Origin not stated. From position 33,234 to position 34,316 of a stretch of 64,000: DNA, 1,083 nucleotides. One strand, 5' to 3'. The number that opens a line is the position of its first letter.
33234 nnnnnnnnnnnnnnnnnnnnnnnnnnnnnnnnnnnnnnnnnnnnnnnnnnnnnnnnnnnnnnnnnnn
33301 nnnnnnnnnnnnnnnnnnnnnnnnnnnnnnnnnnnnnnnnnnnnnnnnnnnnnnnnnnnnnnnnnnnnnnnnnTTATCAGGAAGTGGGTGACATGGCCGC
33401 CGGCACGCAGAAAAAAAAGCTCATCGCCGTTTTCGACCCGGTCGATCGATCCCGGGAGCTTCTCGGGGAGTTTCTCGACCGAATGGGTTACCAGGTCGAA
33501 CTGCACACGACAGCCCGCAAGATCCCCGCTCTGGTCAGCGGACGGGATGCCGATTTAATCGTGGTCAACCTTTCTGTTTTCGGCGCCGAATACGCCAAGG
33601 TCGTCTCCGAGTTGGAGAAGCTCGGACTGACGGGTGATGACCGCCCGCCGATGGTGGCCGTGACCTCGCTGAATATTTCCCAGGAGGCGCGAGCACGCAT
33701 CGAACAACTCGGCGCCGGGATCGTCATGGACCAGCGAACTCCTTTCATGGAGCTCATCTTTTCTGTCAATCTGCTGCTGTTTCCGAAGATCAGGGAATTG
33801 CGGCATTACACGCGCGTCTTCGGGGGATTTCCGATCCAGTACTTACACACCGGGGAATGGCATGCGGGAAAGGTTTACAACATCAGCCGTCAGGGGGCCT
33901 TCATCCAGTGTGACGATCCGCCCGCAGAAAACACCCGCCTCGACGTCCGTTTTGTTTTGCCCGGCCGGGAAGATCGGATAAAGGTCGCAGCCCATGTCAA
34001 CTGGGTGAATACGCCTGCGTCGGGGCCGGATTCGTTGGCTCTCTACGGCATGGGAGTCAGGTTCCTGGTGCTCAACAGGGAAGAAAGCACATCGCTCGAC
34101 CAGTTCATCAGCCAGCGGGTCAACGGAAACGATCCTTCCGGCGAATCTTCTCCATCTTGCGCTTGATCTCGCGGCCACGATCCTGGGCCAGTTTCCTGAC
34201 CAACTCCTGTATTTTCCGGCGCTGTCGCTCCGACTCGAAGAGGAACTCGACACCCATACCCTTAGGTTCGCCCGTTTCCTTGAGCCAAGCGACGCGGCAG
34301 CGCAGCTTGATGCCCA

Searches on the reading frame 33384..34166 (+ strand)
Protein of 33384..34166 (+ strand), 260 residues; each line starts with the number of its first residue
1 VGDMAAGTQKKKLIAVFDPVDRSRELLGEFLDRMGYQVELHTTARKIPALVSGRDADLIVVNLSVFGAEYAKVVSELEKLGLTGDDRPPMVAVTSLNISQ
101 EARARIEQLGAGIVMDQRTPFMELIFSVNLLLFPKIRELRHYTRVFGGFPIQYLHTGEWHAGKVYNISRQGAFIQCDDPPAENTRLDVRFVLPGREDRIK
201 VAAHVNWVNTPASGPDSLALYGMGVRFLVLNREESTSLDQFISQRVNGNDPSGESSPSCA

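Call 70: search_protein_families(library=pfam, proteins=[window:33384-34166:+], max_evalue=0.00001)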
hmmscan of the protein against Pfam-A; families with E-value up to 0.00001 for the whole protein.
window:33384-34166:+ (260 aa): 1 family
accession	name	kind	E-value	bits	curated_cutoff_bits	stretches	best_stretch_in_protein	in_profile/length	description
PF07238.19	PilZ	-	6.7e-12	46.1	22.5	1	139-243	2-101/102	PilZ domain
